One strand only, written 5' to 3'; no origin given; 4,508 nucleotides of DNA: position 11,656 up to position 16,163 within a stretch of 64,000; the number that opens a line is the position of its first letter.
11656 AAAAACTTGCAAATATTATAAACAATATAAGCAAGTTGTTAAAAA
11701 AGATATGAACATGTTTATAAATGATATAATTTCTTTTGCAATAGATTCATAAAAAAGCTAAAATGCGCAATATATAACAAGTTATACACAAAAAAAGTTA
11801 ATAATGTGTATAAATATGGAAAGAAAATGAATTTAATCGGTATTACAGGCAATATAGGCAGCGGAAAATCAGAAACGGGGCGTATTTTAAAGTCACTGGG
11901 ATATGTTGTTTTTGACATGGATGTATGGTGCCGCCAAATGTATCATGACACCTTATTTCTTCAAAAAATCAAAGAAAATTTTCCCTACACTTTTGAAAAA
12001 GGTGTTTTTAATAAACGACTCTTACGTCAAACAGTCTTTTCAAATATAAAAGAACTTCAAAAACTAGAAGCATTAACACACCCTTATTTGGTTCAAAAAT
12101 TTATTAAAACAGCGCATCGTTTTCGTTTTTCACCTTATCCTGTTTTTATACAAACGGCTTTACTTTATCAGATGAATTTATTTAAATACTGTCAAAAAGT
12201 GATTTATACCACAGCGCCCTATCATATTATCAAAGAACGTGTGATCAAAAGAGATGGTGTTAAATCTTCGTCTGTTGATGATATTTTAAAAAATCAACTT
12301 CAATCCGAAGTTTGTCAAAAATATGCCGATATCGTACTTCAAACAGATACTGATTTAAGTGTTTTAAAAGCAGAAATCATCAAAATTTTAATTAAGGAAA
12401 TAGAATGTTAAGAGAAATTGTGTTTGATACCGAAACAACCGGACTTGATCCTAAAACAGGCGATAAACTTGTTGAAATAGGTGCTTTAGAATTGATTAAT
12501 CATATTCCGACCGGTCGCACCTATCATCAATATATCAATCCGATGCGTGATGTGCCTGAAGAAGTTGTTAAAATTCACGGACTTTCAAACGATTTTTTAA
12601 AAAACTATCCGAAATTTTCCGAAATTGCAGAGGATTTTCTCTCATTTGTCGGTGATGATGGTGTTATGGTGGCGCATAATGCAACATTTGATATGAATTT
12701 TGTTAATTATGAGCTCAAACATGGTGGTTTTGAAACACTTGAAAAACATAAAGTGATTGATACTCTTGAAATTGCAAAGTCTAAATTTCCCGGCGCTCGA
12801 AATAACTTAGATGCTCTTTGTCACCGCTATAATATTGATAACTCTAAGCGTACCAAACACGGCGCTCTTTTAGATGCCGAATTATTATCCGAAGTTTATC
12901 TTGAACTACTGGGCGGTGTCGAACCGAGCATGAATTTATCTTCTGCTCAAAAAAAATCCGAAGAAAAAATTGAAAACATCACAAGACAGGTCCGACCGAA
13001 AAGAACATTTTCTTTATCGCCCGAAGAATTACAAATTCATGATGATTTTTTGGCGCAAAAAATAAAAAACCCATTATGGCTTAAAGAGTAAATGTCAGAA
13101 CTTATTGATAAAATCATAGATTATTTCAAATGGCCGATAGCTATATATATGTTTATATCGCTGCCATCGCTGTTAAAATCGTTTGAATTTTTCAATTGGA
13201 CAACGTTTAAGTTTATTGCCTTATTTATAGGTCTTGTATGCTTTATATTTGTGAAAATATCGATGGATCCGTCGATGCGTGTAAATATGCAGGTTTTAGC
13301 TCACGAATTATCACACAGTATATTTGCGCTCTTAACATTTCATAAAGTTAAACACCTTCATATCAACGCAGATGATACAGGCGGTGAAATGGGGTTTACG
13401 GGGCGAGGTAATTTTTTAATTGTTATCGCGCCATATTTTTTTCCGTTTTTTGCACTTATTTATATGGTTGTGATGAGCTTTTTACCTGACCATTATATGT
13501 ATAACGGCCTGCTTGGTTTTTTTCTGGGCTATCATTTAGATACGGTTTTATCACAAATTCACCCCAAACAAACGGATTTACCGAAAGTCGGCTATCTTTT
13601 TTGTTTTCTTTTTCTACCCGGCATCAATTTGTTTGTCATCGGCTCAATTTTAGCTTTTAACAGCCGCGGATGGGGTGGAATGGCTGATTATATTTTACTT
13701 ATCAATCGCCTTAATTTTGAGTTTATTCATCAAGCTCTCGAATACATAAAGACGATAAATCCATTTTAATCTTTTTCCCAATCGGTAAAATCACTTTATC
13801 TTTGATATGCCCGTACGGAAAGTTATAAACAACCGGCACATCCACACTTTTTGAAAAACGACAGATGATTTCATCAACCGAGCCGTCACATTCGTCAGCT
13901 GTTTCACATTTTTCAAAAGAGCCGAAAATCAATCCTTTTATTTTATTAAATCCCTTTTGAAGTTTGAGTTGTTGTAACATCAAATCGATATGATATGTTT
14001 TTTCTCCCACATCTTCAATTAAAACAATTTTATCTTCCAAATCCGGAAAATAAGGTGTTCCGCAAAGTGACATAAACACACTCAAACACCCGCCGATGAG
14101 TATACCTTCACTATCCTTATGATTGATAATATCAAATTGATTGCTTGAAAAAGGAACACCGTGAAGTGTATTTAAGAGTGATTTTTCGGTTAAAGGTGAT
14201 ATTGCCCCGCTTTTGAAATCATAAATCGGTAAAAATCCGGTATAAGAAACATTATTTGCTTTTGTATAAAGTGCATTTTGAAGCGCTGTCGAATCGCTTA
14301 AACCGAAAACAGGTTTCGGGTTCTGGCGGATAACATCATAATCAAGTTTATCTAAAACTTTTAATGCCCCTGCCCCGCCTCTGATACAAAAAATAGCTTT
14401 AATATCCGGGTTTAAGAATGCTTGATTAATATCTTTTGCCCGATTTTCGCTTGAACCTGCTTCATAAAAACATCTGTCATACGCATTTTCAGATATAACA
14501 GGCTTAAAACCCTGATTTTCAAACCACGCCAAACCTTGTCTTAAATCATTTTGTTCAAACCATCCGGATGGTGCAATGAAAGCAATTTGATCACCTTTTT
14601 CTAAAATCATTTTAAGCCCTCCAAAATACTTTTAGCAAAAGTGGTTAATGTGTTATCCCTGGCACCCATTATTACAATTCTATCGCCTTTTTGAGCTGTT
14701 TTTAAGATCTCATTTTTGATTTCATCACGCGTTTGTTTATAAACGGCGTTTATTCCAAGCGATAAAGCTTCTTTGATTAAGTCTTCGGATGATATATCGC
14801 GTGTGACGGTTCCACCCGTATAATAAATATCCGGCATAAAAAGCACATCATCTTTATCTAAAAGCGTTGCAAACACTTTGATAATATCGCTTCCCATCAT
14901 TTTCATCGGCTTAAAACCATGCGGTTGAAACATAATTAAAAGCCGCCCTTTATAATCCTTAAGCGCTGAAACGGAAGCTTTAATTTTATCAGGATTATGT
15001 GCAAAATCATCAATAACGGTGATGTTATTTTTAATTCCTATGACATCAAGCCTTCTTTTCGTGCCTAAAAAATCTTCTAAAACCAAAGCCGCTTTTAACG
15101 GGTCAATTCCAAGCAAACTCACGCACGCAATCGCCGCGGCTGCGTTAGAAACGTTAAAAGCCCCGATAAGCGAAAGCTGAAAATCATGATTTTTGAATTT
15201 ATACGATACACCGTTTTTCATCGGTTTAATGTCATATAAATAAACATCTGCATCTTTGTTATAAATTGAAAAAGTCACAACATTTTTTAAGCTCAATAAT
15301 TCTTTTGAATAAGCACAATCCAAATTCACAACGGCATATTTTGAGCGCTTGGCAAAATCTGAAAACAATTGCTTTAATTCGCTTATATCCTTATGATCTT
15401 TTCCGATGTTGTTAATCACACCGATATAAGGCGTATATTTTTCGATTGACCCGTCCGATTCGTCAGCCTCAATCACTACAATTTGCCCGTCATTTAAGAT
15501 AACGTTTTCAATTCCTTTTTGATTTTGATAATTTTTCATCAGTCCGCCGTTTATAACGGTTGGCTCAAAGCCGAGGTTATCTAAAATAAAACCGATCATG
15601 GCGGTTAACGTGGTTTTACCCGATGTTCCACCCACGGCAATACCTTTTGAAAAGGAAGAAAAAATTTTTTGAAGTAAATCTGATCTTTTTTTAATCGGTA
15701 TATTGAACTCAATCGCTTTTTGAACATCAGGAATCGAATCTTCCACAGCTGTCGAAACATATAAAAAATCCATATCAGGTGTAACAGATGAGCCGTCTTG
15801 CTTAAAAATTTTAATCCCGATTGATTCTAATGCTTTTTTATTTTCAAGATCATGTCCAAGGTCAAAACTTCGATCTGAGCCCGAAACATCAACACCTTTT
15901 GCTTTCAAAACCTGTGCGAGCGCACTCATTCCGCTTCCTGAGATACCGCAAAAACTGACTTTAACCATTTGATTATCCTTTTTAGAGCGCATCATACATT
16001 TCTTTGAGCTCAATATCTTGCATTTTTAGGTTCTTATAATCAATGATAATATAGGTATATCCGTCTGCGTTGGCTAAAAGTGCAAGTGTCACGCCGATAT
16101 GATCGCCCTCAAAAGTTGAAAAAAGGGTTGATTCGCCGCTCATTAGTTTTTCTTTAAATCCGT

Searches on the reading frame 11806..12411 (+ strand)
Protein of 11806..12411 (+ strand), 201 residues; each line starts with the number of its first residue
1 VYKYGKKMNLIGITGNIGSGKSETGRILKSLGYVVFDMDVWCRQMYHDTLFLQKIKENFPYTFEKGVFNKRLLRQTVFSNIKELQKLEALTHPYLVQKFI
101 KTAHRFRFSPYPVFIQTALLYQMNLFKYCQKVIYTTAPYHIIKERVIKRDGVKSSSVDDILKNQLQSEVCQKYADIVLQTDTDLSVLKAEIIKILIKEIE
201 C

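Call 72: search_protein_families(library=pfam, proteins=[window:11806-12411:+], max_evalue=0.0001)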
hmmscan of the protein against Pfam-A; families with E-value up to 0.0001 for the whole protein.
window:11806-12411:+ (201 aa): 1 family
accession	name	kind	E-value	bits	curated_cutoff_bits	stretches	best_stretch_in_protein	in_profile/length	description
PF01121.26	CoaE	-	1.1e-31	110.3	27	1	10-184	2-178/180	Dephospho-CoA kinase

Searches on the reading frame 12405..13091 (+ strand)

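Call 72: search_protein_families(library=pfam, proteins=[window:12405-13091:+], max_evalue=0.0001)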
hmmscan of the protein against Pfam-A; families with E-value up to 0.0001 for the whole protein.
window:12405-13091:+ (228 aa): 2 families
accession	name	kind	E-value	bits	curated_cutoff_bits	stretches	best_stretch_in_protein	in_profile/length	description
PF00929.31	RNase_T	-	7.5e-41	140.8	24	1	5-165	1-164/164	Exonuclease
PF13482.12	RNase_H_2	-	3.4e-05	24.3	22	0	6-145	2-116/165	RNase_H superfamily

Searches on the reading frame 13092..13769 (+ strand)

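Call 72: search_protein_families(library=pfam, proteins=[window:13092-13769:+], max_evalue=0.0001)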
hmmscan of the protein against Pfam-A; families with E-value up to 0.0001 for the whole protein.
window:13092-13769:+ (225 aa): 1 family
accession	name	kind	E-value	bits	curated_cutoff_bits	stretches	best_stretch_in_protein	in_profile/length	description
PF13398.12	Peptidase_M50B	-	1.1e-08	35.5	26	1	65-131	22-91/201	Peptidase M50B-like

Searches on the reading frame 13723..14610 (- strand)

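Call 72: search_protein_families(library=pfam, proteins=[window:13723-14610:-], max_evalue=0.0001)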
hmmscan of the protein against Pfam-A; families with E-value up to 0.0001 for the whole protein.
window:13723-14610:- (295 aa): 2 families
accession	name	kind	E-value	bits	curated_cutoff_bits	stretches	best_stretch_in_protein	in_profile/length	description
PF17676.7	Peptidase_S66C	-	7.5e-37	127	23.7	1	168-283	1-120/120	LD-carboxypeptidase C-terminal domain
PF02016.21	Peptidase_S66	-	2.2e-34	118.7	25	1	9-125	1-121/121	LD-carboxypeptidase N-terminal domain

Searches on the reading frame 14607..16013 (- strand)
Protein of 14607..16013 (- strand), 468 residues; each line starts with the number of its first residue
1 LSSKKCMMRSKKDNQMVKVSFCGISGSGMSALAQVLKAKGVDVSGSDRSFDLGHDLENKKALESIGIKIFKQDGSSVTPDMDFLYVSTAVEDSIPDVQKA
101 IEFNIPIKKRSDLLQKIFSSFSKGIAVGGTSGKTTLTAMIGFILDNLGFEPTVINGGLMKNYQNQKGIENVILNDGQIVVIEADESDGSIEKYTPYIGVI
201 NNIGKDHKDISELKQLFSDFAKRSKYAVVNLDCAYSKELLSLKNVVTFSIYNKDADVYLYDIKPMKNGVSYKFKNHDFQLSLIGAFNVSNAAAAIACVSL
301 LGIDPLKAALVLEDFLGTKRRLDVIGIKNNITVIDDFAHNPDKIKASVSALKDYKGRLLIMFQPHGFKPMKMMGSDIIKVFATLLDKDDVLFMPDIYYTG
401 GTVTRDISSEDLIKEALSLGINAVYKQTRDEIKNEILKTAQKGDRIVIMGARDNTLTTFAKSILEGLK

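Call 73: search_protein_families(library=pfam, proteins=[window:14607-16013:-], max_evalue=0.0001)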
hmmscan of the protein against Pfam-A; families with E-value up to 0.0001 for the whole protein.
window:14607-16013:- (468 aa): 3 families
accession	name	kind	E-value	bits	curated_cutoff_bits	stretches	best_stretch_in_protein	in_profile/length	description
PF08245.18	Mur_ligase_M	-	3e-23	83.3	24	1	127-298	1-200/200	Mur ligase middle domain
PF02875.26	Mur_ligase_C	-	6.5e-16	59.8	28.4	1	320-452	1-127/127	Mur ligase, glutamate ligase domain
PF01225.30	Mur_ligase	-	7.5e-15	55.5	21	1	18-121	1-94/95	Mur ligase family, catalytic domain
